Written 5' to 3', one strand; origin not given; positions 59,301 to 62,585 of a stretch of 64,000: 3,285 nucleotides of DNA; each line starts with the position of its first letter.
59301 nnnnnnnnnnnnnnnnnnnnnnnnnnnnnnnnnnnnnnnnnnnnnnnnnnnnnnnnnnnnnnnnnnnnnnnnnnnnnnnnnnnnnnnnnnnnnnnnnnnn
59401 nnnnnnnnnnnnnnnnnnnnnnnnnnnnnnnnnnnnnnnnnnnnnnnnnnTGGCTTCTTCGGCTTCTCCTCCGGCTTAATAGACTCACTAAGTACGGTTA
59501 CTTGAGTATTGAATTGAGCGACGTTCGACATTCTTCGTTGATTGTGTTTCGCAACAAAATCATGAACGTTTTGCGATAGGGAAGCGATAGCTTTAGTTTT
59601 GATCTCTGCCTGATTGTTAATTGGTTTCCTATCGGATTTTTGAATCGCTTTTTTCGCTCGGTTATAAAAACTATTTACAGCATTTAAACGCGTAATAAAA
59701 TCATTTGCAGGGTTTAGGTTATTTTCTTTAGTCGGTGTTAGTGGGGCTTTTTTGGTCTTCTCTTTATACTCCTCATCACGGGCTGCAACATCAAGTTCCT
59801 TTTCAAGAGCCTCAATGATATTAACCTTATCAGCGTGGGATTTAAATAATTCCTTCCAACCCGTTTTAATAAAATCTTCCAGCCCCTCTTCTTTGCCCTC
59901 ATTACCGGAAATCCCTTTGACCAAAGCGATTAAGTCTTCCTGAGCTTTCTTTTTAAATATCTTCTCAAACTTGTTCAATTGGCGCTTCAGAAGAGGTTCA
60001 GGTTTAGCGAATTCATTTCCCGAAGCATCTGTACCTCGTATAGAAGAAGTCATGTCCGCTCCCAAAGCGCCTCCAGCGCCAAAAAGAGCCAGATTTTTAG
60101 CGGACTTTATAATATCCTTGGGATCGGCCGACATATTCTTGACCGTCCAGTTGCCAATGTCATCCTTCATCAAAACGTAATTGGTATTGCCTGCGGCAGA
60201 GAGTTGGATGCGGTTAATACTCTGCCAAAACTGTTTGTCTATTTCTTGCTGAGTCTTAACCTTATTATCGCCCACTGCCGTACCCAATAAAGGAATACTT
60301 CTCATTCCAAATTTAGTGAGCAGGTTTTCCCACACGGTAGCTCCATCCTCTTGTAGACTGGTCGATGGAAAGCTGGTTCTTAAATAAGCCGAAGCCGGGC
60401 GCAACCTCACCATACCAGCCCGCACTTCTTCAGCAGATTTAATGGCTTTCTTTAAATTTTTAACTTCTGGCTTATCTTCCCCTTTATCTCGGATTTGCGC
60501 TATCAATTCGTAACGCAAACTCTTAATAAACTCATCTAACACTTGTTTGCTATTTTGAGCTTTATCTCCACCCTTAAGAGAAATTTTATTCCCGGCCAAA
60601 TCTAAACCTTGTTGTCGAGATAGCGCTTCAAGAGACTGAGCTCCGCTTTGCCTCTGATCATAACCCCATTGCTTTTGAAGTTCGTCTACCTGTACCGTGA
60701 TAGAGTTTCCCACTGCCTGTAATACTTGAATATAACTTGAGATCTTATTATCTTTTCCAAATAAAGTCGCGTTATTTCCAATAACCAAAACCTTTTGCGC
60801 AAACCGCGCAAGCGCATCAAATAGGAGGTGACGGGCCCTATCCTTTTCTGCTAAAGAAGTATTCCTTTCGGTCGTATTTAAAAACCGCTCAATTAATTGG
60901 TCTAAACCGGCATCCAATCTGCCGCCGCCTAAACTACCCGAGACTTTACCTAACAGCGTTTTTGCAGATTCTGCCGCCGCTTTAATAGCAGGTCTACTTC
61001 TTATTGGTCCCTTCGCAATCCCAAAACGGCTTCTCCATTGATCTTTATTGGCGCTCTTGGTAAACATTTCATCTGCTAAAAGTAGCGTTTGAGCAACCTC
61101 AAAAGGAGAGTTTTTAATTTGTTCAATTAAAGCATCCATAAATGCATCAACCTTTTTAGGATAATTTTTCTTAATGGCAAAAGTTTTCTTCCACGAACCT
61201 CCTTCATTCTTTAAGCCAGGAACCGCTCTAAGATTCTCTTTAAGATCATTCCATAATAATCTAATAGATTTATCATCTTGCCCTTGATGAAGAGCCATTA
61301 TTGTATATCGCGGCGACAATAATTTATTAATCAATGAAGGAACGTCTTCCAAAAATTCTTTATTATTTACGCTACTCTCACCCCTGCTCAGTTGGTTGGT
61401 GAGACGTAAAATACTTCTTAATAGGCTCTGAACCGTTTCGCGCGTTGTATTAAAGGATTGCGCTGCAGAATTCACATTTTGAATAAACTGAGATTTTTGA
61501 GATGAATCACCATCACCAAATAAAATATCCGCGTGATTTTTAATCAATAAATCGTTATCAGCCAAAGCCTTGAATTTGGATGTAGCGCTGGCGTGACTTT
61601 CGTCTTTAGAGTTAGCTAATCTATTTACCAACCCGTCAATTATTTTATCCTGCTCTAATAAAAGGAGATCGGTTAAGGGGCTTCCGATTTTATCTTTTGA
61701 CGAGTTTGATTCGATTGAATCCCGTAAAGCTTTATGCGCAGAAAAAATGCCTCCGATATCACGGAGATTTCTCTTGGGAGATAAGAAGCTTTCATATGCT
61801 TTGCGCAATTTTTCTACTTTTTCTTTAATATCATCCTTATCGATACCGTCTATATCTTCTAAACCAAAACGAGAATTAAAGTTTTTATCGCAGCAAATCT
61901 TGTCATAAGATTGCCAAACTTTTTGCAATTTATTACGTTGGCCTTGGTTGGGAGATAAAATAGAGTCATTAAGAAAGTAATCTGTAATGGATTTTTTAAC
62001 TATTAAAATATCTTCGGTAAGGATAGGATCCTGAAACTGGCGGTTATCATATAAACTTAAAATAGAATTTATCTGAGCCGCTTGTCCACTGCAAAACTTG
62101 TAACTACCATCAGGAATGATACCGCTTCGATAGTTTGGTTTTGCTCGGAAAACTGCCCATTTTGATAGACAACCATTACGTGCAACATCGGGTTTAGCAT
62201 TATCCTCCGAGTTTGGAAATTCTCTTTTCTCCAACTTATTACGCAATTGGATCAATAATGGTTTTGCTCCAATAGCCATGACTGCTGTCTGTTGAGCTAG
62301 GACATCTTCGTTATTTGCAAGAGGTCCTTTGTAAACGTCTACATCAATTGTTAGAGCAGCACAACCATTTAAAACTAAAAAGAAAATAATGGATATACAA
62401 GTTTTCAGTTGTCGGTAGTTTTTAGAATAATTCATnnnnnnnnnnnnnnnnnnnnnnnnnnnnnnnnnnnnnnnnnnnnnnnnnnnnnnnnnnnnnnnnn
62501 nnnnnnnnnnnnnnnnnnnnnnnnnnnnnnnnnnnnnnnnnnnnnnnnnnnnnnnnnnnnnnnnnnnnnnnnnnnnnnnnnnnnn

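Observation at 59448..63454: Translationally coupled pair of large uncharacterised lipoproteins (340 aa and 995 aa): candidate novel envelope system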

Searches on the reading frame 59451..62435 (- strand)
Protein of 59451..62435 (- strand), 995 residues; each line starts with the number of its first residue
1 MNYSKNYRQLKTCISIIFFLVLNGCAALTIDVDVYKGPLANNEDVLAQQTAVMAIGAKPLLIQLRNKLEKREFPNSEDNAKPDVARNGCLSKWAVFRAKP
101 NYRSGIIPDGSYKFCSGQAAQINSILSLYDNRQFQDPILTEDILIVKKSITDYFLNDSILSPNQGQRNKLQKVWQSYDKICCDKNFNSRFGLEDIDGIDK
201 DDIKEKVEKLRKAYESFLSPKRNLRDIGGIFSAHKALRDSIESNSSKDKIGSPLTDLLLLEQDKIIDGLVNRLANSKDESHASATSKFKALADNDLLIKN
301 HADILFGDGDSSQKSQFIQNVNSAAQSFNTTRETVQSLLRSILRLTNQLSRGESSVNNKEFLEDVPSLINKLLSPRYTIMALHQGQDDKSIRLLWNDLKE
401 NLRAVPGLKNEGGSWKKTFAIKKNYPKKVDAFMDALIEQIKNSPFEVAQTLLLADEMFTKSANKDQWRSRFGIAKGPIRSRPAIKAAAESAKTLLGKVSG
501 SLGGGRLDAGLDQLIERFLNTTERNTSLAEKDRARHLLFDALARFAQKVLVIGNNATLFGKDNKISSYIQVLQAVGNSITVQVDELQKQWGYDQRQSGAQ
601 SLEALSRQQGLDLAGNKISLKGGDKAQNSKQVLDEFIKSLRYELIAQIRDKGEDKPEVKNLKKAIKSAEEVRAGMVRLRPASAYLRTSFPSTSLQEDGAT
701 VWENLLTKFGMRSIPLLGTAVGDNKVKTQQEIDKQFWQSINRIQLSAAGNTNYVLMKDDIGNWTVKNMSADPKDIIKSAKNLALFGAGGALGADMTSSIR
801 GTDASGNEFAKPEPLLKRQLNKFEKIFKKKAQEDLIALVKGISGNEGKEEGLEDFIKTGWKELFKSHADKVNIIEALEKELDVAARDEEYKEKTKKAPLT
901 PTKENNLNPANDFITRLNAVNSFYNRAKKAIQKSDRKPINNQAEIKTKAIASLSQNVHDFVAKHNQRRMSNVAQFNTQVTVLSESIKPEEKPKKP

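Call 3: search_protein_families(library=pfam, proteins=[window:59451-62435:-], max_evalue=1)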
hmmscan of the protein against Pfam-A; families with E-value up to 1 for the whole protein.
window:59451-62435:- (995 aa): 2 families
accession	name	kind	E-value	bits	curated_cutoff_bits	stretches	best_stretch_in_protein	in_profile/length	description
PF08312.17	cwf21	-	0.044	14.2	23.2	1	192-212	20-39/44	cwf21 domain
PF24026.1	DUF7337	-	0.11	13.1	30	1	624-665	14-55/61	Family of unknown function (DUF7337)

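Call 4: search_protein_families(library=ncbifam, proteins=[window:59451-62435:-], max_evalue=1)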
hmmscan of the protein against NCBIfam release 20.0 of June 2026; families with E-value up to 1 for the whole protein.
window:59451-62435:- (995 aa): 1 family
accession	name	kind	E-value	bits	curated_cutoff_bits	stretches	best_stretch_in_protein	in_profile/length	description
TIGR01663.1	PNK-3'Pase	equivalog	0.02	13.3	502.8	1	343-402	213-272/520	bifunctional polynucleotide phosphatase/kinase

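Call 5: search_protein_families(library=padloc, proteins=[window:59451-62435:-], max_evalue=1)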
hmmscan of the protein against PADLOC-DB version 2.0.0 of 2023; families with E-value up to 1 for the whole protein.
window:59451-62435:- (995 aa): 0 families

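Call 7: find_homologous_proteins(query=window:59451-62435:-)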
Query window:59451-62435:- (995 aa): 126 proteins with E <= 0.001 among 8000 candidates; the best 120 are listed.
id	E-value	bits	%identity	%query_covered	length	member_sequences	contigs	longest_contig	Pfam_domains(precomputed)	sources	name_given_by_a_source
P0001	0.0e+0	2191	100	100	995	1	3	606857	-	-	-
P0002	1.5e-198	680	56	50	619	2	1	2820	-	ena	-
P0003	4.1e-183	629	55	49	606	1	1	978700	-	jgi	jgi:hypothetical protein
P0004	1.6e-175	604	55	49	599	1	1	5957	-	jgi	jgi:hypothetical protein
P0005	6.7e-100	354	34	37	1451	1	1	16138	-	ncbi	-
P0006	9.9e-93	330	30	59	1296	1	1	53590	-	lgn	-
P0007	3.6e-89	318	43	22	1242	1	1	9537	-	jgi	-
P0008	4.3e-89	318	30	63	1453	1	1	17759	-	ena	-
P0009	4.5e-86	308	40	24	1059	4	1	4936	-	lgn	-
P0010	2.9e-85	306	32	84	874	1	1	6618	-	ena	-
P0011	1.3e-84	303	30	60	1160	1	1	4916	-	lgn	-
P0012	1.6e-84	303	31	92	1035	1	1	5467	-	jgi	jgi:hypothetical protein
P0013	2.7e-84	302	48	17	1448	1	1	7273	-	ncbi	-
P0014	4.5e-84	302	43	21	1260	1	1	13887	-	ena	-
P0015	1.5e-83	300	31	85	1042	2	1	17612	-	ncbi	-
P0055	1.5e-66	244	33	31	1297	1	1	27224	-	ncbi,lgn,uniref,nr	ncbi:hypothetical protein [Pelagibius sp.]|uniref:hypothetical protein n=1 Tax=Pelagibius sp. TaxID=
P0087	5.5e-60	222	37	27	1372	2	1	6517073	-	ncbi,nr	ncbi:hypothetical protein [Desulfatibacillum aliphaticivorans]|nr:hypothetical protein [Desulfatibac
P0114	1.0e-45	175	40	17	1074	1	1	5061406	-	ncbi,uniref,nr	ncbi:hypothetical protein [Piscinibacter sp. HJYY11]|uniref:hypothetical protein n=1 Tax=Piscinibact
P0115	1.1e-45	175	38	17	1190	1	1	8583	-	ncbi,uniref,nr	ncbi:hypothetical protein [Pseudomarimonas arenosa]|uniref:Uncharacterized protein n=1 Tax=Pseudomar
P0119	1.2e-41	161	31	23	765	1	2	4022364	-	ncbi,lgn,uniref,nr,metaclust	ncbi:hypothetical protein SAMN05216319_1134 [Duganella sp. CF402]|uniref:hypothetical protein n=1 Ta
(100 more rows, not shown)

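Call 12: find_encoding_contigs(protein=P0001, flank=10000, max_places=3)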
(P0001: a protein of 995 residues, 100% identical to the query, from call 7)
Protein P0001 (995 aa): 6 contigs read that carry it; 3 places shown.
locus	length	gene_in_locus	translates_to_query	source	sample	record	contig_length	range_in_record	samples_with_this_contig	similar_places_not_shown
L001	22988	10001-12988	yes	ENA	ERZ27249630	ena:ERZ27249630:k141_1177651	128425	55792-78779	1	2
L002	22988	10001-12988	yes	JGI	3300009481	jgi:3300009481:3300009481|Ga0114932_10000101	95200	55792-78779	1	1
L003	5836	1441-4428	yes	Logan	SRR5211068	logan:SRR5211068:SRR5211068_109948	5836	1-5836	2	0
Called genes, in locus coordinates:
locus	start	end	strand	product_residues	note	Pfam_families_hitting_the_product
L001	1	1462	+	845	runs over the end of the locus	PF13231:PMT_2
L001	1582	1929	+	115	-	PF03960:ArsC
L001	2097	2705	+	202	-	PF08238:Sel1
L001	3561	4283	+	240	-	PF00535:Glycos_transf_2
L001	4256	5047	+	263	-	PF00483:NTP_transferase, PF12804:NTP_transf_3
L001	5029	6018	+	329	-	PF01073:3Beta_HSD, PF01370:Epimerase, PF02719:Polysacc_synt_2, PF04321:RmlD_sub_bind, PF13460:NAD_binding_10 (weak), PF16363:GDP_Man_Dehyd, PF07993:NAD_binding_4 (weak)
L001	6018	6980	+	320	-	PF00106:adh_short (faint), PF01370:Epimerase, PF02719:Polysacc_synt_2, PF04321:RmlD_sub_bind, PF01073:3Beta_HSD, PF07993:NAD_binding_4 (faint), PF16363:GDP_Man_Dehyd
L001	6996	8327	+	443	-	PF00266:Aminotran_5 (faint), PF00155:Aminotran_1_2 (weak), PF01041:DegT_DnrJ_EryC1, PF01212:Beta_elim_lyase (weak)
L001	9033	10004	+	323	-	-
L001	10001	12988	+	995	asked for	-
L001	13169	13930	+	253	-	-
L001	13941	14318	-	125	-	-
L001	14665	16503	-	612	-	-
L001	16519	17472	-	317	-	PF07726:AAA_3 (weak), PF07728:AAA_5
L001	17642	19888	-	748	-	PF00520:Ion_trans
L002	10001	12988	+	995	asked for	-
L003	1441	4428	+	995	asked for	-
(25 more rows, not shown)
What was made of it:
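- In the window the pair lies next to sugar-nucleotide and glycosyltransferase genes (call 12).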

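Call 13: find_encoding_contigs(protein=P0005, flank=10000, max_places=2)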
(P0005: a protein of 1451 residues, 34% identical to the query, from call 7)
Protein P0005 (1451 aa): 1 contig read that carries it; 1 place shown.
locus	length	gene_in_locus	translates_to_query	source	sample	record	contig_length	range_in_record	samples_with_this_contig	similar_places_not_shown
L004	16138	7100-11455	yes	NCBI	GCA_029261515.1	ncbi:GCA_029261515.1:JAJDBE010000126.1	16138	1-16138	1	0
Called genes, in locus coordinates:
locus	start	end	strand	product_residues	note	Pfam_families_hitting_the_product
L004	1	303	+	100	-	?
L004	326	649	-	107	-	-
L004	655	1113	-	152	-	-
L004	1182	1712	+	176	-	PF23914:TPR_CcmH_CycH (faint), PF24575:TPR_Slam (faint), PF00515:TPR_1 (faint), PF07719:TPR_2 (faint), PF13181:TPR_8 (faint), PF13424:TPR_12 (faint), PF13414:TPR_11 (weak), PF13414:TPR_11, +5 more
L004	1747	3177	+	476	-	PF00890:FAD_binding_2 (weak), PF01134:GIDA (weak), PF01262:AlaDh_PNT_C (faint), PF07992:Pyr_redox_2, PF12831:FAD_oxidored, PF13738:Pyr_redox_3, PF00070:Pyr_redox, PF02852:Pyr_redox_dim, +1 more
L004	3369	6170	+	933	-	PF01734:Patatin (weak)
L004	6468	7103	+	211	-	-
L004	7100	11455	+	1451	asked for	-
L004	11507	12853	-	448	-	PF02347:GDC-P, PF00266:Aminotran_5 (weak)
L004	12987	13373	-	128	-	PF01597:GCV_H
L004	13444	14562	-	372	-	PF01571:GCV_T, PF08669:GCV_T_C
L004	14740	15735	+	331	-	PF12804:NTP_transf_3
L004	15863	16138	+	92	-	?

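Call 24: search_solved_structures(query=A2, max_evalue=10)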
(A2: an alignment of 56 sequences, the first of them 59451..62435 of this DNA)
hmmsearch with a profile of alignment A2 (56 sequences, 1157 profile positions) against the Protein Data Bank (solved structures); distinct sequences matched with E-value up to 10: 27.
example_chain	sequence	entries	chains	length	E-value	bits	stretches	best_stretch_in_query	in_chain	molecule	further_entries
3k2s_A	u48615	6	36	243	6.2e-05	24.7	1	916-1122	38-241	Apolipoprotein A-I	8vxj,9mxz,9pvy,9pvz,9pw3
7kjr_C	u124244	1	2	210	9.5e-05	24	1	948-1122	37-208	Apolipoprotein A-I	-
8eqs_C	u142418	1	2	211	9.7e-05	24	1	948-1122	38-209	Apolipoprotein A-I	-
1av1_A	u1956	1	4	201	0.0001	23.9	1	948-1122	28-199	APOLIPOPROTEIN A-I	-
2msc_A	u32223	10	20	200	0.00011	23.8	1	948-1121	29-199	Apolipoprotein A-I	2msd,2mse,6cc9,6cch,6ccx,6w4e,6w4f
4v6m_A0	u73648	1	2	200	0.00015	23.4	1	948-1122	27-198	Apolipoprotein A-I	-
6pts_A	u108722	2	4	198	0.00017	23.2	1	948-1121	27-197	Apolipoprotein A-I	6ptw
6clz_B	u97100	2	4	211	0.00086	20.9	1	939-1122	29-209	Apolipoprotein A-I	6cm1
3r2p_A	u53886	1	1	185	0.023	16.1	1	916-1057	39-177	Apolipoprotein A-I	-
2n5e_A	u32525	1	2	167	0.13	13.7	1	956-1121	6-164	Apolipoprotein A-I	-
8cws_A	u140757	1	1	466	0.37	12.2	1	604-786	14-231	F4132-2 Chain A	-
6kos_A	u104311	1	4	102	0.56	11.6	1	179-258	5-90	SUWA (Super WA20)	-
8th8_S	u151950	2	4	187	0.81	11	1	1006-1126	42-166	Coiled-coil domain-containing protein 153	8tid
9exk_A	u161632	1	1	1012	1.1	10.6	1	724-795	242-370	De novo designed protein K12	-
8cwy_A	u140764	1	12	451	1.7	9.9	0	615-786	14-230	T32-15-1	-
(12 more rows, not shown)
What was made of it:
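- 59451..60035 (-): Large protein aa 801-995: amphipathic helical tail, not heptad, with apolipoprotein-A-I-like repeat pattern at family level. PDB profile hit to ApoA-I at E = 6e-5 (call 24).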

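Call 30: search_protein_families(library=pfam, alignment_id=A3, max_evalue=0.01)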
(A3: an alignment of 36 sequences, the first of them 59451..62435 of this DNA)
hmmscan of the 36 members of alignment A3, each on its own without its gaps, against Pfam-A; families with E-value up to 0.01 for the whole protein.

A. member 1, window:59451-62435:- (995 aa): 0 families

B. families by the number of members that match (of 36 scanned): 4 families
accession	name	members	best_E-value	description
PF16808.10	PKcGMP_CC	1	0.00036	Coiled-coil N-terminus of cGMP-dependent protein kinase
PF10050.14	DUF2284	1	0.00076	Predicted metal-binding protein (DUF2284)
PF00038.26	Filament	1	0.0017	Intermediate filament protein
PF00800.23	PDT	1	0.0044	Prephenate dehydratase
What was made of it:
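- On Exchangeable apolipoproteins (ApoA-I type): No Pfam apolipoprotein hit in 36 large-family members at E up to 0.01 (call 30), nor for the window protein at E up to 1 (call 3).
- Closest known: Exchangeable apolipoproteins. Different: 19 bits only and no Pfam apolipoprotein hit (call 30).
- No Pfam apolipoprotein hit in 36 family members (call 30).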

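Call 38: predict_structure(alignment_id=A2)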
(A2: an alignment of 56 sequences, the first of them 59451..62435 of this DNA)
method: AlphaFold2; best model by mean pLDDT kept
length: 995 residues; sequences in the alignment: 56
mean_pLDDT: 78.0   pTM: 0.54
mean pLDDT of the five models: 78.0, 76.6, 75.6, 75.1, 73.8
residues with pLDDT >= 90: 350; 70-90: 346; 50-70: 207; < 50: 92
segments of 3 or more residues with pLDDT < 50: 1-4, 29-35, 84-86, 610-626, 694-704, 737-741, 786-813
pLDDT, mean of each block of 10 residues (from residue 1): 54 73 53 48 84 93 92 61 54 74 79 86 92 71 89 91 92 93 81 86 95 96 89 92 83 83 61 62 84 92 87 93 95 95 93 74 91 91 92 91 76 64 75 93 95 95 75 83 75 71 72 94 86 90 92 84 85 89 85 73 55 47 55 83 92 91 90 74 55 45 49 50 65 58 58 63 64 67 50 39 36 66 89 91 74 92 88 88 87 77 70 91 92 70 87 94 93 90 73 54
secondary structure, 60 per line:
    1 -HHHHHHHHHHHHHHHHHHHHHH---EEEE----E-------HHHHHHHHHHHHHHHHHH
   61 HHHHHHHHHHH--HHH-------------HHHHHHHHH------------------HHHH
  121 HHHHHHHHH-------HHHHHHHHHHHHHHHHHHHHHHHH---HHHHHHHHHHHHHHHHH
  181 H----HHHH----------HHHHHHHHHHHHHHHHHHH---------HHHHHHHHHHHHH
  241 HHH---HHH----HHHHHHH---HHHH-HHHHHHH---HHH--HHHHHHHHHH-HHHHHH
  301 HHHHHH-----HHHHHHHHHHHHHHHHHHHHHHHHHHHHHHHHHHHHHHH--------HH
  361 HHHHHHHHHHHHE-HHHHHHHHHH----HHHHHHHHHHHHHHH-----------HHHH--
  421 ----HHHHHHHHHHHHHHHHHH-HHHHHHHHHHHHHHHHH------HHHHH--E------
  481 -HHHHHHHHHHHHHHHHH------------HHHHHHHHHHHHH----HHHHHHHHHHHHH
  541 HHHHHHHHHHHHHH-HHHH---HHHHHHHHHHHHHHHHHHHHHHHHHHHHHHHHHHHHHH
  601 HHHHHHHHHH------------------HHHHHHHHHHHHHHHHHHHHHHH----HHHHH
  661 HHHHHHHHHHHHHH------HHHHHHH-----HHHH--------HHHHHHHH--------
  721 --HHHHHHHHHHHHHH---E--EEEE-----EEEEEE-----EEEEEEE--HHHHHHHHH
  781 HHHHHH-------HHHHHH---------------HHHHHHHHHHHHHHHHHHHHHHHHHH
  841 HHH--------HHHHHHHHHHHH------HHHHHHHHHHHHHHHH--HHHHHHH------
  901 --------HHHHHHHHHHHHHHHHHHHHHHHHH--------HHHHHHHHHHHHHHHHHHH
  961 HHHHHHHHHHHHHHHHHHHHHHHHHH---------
elements in order (helices of 4 or more, strands of 3 or more residues): H2-23 E27-30 H43-71 H90-98 H117-129 H137-160 H164-181 H186-189 H200-218 H228-243 H254-260 H264-267 H269-275 H284-293 H295-306 H312-350 H359-372 H375-384 H389-403 H415-418 H425-442 H444-460 H467-471 H482-498 H511-523 H528-554 H556-559 H563-610 H629-651 H656-674 H681-687 H693-696 H705-712 H723-736 E743-746 E752-757 E763-769 H772-786 H794-799 H815-843 H852-863 H870-885 H888-894 H909-933 H942-986
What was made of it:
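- Closest known: Small-lipoprotein plus large-partner envelope pairs. Different: Here the large partner is itself a lipoprotein, helical, and has no transmembrane or beta-barrel domain (call 38).
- Checked: The large protein is mostly helical (call 38).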
